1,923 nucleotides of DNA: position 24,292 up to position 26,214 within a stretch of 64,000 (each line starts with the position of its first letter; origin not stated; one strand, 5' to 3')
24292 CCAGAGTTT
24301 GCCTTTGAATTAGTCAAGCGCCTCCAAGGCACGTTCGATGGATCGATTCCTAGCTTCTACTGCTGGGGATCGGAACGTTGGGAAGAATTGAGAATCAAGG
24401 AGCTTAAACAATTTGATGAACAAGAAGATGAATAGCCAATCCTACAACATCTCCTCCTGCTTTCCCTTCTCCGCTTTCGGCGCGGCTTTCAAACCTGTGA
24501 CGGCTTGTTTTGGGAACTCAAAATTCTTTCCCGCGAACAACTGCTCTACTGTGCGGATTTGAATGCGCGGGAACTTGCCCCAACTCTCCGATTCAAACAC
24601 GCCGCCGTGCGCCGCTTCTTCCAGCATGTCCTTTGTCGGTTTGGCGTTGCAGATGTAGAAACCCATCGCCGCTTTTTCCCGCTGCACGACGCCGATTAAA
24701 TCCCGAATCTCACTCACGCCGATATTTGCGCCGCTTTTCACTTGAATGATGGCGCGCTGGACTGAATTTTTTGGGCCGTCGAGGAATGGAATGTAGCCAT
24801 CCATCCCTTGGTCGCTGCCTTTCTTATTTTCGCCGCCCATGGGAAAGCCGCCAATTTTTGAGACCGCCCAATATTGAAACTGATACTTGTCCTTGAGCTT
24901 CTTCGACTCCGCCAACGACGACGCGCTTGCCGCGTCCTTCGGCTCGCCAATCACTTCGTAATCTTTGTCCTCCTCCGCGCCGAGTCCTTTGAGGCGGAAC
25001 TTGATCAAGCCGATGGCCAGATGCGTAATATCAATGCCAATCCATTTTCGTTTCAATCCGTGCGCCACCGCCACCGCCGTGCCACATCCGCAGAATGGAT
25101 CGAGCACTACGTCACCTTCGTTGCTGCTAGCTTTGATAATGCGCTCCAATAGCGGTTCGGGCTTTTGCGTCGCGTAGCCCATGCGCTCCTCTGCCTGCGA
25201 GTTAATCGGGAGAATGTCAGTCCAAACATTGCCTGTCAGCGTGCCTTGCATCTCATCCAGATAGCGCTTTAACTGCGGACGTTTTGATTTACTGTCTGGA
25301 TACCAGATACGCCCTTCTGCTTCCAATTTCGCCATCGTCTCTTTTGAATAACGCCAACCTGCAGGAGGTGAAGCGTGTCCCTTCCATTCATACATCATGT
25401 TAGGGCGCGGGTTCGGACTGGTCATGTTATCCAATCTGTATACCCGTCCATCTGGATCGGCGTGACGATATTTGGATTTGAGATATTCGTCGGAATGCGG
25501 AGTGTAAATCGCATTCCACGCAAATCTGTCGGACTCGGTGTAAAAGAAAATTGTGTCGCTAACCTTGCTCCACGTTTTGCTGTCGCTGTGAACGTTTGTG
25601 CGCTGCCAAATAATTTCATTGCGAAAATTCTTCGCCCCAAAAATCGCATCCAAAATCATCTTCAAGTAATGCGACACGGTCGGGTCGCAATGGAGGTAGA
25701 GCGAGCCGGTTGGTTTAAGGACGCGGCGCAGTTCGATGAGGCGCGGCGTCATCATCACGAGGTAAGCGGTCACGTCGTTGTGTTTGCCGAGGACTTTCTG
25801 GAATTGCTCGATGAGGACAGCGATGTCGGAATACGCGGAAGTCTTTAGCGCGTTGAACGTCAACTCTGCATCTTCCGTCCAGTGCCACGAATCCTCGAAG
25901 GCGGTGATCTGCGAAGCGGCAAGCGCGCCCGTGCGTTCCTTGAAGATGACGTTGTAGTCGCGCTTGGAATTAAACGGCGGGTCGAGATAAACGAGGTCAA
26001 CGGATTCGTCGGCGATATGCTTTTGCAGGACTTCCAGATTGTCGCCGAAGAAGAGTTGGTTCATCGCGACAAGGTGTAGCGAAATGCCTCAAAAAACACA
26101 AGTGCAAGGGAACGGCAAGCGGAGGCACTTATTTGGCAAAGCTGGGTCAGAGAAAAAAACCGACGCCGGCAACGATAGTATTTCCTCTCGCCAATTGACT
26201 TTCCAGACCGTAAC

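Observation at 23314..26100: Low-GC island: DNA methyltransferase with C-terminal nuclease-like domain convergent with an unknown 320-aa ORF (candidate R-M/defence pair)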

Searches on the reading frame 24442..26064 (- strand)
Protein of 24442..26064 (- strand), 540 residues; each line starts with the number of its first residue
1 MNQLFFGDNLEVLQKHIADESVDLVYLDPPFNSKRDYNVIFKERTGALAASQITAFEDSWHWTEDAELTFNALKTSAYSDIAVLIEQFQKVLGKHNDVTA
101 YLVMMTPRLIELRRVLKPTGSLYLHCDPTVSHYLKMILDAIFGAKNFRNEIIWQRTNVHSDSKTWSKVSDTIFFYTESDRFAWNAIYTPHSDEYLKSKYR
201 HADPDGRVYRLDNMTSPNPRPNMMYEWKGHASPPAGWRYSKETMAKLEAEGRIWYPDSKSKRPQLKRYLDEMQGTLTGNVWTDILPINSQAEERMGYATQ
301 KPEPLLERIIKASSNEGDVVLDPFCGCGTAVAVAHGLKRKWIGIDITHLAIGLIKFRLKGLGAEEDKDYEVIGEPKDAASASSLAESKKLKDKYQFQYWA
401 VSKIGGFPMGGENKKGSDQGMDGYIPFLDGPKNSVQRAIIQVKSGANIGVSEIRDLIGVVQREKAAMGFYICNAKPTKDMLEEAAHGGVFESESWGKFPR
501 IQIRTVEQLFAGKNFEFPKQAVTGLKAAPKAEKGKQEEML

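Call 3: search_protein_families(library=pfam, proteins=[window:24442-26064:-], max_evalue=1)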
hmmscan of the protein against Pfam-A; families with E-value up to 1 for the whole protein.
window:24442-26064:- (540 aa): 9 families
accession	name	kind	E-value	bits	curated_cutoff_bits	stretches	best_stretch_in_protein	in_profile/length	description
PF01555.25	N6_N4_Mtase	-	6.9e-44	150.9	26.7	1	22-348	1-213/221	DNA methylase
PF04471.18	Mrr_cat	-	2.7e-08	34.4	21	1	413-486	28-99/115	Restriction endonuclease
PF22722.2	NA-iREase1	-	2.1e-07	31.4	27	1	412-485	18-89/106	NACHT-associated inactive Restriction Endonuclease 1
PF03602.21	Cons_hypoth95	-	0.00012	22.2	24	1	5-63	96-157/182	Conserved hypothetical protein 95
PF13847.12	Methyltransf_31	-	0.00068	19.8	27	1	315-362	2-52/145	Methyltransferase domain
PF02086.21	MethyltransfD12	-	0.0024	18.1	22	1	18-36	172-190/253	D12 class N6 adenine-specific DNA methyltransferase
PF06639.16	BAP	-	0.099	13.6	25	0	242-285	27-70/76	Basal layer antifungal peptide (BAP)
PF02475.24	TRM5-TYW2_MTfase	-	0.16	12.3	28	1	310-355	30-77/164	TRM5/TYW2 methyltransferase domain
PF01170.24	UPF0020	-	0.16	12.1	22.3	1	313-330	25-42/197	RMKL-like, methyltransferase domain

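Call 4: search_protein_families(library=padloc, proteins=[window:24442-26064:-], max_evalue=1)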
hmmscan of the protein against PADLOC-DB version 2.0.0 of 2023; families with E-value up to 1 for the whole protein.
window:24442-26064:- (540 aa): 76 families (the best 25 are shown)
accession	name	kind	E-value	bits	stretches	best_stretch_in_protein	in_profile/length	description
PDLC03354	MTase_II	-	8.4e-60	200.9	2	99-361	127-385/425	Type II methyltransferase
PDLC03339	MTase_II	-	1.6e-55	186.5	3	270-359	184-272/399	Type II methyltransferase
PDLC03638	MTase_III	-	2e-47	160.1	2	99-359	429-678/816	Type III methyltransferase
PDLC03644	MTase_III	-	1.3e-46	157.5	2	91-359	95-394/542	Type III methyltransferase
PDLC03300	MTase_II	-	3.3e-45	152.4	2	6-181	16-167/302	Type II methyltransferase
PDLC03636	MTase_III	-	4.9e-37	126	3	287-365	326-412/575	Type III methyltransferase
PDLC03634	MTase_III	-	2.6e-36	123.7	1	5-331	98-423/621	Type III methyltransferase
PDLC03299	MTase_II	-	1.8e-35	120.9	3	276-360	176-259/296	Type II methyltransferase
PDLC03633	MTase_III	-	1.1e-34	118.1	2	292-361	287-356/616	Type III methyltransferase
PDLC03371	MTase_II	-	3.1e-34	116.7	1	2-358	11-252/260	Type II methyltransferase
PDLC03635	MTase_III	-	3.4e-32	110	3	268-345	481-559/708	Type III methyltransferase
PDLC03641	MTase_III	-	1.5e-30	104.4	2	95-333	178-428/657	Type III methyltransferase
PDLC03637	MTase_III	-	6.8e-29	98.9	2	99-332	184-434/513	Type III methyltransferase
PDLC03238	MTase_II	-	4.7e-27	93.1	3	273-364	281-369/428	Type II methyltransferase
PDLC03216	MTase_II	-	5.3e-26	89.5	3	297-377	194-274/364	Type II methyltransferase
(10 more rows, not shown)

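Call 5: search_protein_families(library=ncbifam, proteins=[window:24442-26064:-], max_evalue=1)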
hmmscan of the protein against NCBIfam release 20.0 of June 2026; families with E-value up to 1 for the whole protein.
window:24442-26064:- (540 aa): 8 families
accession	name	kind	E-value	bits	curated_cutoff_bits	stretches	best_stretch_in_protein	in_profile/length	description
NF008572.0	PRK11524.1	equivalog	3.4e-28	98.6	292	2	276-354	175-254/294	adenine-specific DNA-methyltransferase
NF050803.1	DnaMtaseCcrMCaul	equivalog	9.2e-24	84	830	2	293-374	182-263/350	adenine-specific DNA-methyltransferase CcrM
NF010253.0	PRK13699.1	subfamily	1.3e-08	34.8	244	2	296-346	143-193/226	DNA methyltransferase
TIGR01177.1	TIGR01177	hypoth_equivalog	0.006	15.9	316.55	1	313-347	179-213/330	TIGR01177 family methyltransferase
TIGR00095.1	TIGR00095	equivalog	0.022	14.4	117.5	1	12-40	114-143/194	16S rRNA (guanine(966)-N(2))-methyltransferase RsmD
TIGR00571.1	dam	subfamily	0.15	11.7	114.85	0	8-39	162-192/267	Dam family site-specific DNA-(adenine-N6)-methyltransferase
NF005493.0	PRK07107.1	equivalog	0.15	10.6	585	1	406-456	418-469/502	IMP dehydrogenase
NF047732.1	tRNAMtaseTrm5bMeth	equivalog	0.22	10.4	500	1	310-357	192-238/337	tRNA (guanine(37)-N1)-methyltransferase Trm5b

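Call 7: search_solved_structures(query=window:24442-26064:-, max_evalue=0.01, show_alignments=2)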
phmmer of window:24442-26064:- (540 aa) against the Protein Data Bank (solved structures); distinct sequences matched with E-value up to 0.01: 15.
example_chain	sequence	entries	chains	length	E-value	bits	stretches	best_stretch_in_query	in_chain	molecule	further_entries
4zcf_A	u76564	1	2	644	1.9e-15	59.4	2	4-177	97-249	Restriction endonuclease EcoP15I, modification subunit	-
6k0w_B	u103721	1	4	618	3e-15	58.8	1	99-334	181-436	Adenine specific DNA methyltransferase (Mod)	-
8urk_A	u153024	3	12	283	2.9e-14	55.5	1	277-362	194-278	Methyltransferase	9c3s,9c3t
1g60_A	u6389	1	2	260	3.2e-14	55.4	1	246-356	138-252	Adenine-specific Methyltransferase MboIIA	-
9c3u_A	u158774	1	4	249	3.5e-14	55.2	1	277-349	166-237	Methyltransferase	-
6pbd_A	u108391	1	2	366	1.8e-12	49.6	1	291-373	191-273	Modification methylase CcrMI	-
1eg2_A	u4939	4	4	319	3.8e-09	38.6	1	274-336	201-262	MODIFICATION METHYLASE RSRI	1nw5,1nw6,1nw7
1nw8_A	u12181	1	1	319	4.5e-09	38.4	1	274-336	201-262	MODIFICATION METHYLASE RSRI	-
8s9m_A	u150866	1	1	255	1.8e-08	36.4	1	299-348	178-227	DNA cytosine-N4 methyltransferase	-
8s9n_A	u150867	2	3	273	2.4e-08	36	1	299-348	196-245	DNA cytosine-N4 methyltransferase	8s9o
5hfj_A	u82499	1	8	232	2.2e-07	32.8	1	293-346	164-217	Adenine specific DNA methyltransferase (DpnA)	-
5hek_A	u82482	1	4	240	2.2e-07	32.8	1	293-347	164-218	Adenine specific DNA methyltransferase (DpnA)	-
7dsu_A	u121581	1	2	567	8.4e-07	30.9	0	98-147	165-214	Mbo45V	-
2zie_A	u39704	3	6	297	6.7e-05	24.6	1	294-354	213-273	Putative modification methylase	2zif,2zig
1boo_A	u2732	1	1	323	0.00082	21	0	300-368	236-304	PROTEIN (N-4 CYTOSINE-SPECIFIC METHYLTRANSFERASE PVU II)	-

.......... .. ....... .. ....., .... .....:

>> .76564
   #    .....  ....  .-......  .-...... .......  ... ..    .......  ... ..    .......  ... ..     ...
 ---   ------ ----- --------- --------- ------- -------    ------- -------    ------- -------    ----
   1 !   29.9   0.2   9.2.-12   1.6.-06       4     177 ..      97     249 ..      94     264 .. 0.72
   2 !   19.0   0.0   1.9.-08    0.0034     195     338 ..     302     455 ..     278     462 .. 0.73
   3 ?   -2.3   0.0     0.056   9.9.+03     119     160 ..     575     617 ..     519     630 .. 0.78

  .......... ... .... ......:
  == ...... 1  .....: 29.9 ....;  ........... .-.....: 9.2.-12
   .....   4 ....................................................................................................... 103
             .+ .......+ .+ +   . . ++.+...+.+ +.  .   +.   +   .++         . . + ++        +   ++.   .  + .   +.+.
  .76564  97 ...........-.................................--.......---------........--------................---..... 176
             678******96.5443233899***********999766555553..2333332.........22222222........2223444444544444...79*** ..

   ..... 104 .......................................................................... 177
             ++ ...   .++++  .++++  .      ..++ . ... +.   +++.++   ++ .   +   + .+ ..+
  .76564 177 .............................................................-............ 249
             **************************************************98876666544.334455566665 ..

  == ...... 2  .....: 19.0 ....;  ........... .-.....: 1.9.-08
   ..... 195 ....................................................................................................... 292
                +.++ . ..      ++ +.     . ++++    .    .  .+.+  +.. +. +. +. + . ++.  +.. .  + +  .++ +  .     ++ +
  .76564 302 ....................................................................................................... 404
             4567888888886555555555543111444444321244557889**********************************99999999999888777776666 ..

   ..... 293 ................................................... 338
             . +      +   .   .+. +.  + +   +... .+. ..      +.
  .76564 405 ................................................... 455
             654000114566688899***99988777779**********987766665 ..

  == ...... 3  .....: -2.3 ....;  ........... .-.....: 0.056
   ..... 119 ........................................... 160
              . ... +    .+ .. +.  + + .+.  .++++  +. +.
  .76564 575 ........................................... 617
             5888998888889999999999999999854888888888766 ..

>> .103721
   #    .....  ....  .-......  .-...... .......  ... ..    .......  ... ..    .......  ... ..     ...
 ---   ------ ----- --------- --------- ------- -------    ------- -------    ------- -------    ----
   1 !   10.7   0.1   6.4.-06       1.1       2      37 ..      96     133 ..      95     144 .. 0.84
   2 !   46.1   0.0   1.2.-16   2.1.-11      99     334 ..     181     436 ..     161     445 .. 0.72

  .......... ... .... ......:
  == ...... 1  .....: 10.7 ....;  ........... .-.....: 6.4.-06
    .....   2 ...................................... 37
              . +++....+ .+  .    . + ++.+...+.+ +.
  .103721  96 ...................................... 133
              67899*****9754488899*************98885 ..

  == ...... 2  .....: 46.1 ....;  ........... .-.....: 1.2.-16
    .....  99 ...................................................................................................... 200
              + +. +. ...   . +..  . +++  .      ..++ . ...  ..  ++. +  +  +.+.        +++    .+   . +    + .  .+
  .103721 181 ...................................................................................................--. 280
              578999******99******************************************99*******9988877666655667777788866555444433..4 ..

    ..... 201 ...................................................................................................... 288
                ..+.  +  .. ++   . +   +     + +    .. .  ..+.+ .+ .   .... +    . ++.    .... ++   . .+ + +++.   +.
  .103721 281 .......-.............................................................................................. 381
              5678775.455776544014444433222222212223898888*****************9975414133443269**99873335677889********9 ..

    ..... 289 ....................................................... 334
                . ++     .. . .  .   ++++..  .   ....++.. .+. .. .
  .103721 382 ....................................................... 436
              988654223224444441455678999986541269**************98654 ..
